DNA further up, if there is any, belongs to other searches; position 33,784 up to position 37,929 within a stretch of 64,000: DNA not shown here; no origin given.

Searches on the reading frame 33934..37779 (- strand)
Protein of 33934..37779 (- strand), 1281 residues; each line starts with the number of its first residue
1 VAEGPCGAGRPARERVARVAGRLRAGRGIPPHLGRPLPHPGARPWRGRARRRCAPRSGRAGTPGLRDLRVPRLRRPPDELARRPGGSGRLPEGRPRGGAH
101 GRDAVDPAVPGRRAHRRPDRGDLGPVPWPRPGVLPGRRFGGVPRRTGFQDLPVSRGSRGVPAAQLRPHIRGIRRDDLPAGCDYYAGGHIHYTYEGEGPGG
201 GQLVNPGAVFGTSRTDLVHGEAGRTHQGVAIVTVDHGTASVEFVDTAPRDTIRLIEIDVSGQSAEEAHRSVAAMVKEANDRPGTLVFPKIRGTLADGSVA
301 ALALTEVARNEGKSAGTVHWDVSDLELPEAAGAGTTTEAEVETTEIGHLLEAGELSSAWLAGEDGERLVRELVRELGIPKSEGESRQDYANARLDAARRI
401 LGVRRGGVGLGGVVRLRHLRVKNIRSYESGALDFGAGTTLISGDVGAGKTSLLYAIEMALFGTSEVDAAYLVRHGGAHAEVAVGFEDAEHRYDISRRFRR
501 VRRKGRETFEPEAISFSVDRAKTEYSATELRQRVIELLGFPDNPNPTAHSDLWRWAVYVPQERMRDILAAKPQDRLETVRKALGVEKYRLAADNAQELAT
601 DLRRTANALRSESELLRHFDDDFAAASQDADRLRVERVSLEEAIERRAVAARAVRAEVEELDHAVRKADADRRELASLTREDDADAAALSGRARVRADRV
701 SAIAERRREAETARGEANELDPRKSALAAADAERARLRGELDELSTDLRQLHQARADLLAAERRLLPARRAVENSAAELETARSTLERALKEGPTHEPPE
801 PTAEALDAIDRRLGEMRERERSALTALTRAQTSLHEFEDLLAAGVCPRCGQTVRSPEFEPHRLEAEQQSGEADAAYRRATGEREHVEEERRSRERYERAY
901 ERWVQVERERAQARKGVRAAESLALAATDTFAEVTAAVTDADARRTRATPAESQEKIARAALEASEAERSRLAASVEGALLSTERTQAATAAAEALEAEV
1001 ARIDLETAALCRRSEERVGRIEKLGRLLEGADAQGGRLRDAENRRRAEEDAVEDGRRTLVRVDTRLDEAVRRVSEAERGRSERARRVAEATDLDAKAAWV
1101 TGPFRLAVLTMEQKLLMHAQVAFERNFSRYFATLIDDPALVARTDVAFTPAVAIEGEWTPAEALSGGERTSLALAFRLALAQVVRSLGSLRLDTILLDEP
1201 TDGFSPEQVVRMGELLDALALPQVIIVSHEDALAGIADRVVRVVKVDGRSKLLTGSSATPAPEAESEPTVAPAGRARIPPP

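Call 51: search_protein_families(library=ncbifam, proteins=[window:33934-37779:-], max_evalue=1e-10)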
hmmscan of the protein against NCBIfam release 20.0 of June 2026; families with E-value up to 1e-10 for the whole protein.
window:33934-37779:- (1281 aa): 9 families
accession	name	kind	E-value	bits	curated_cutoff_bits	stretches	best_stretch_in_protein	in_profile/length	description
NF003034.1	PRK03918.1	equivalog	7.3e-38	130.1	700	2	415-1081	2-657/878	DNA double-strand break repair ATPase Rad50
NF002572.0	PRK02224.1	equivalog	1.6e-34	119.4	1087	1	415-605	2-184/888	DNA double-strand break repair ATPase Rad50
NF002244.0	PRK01156.1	equivalog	2.6e-28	98.6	847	1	418-678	5-254/895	DNA double-strand break repair ATPase Rad50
NF041035.1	Rad50_Halo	equivalog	5e-26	91.3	1000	1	415-599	2-178/883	DNA double-strand break repair ATPase Rad50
NF041034.1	Rad50_Sulf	equivalog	2.3e-24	85.4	1000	1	1156-1252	772-866/872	DNA double-strand break repair ATPase Rad50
TIGR00618.1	sbcc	subfamily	7.5e-19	67.2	478.5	1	416-618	3-209/1043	exonuclease subunit SbcC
TIGR00611.2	recf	equivalog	1.7e-12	47.2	172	0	416-504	1-91/339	DNA replication/repair protein RecF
NF053563.1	Rkd4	equivalog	7.6e-12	44.2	860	1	414-542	1-125/747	arcadin-4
NF045487.1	ASRP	equivalog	4.8e-11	42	300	0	428-1017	6-472/593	archaea-specific SMC-related protein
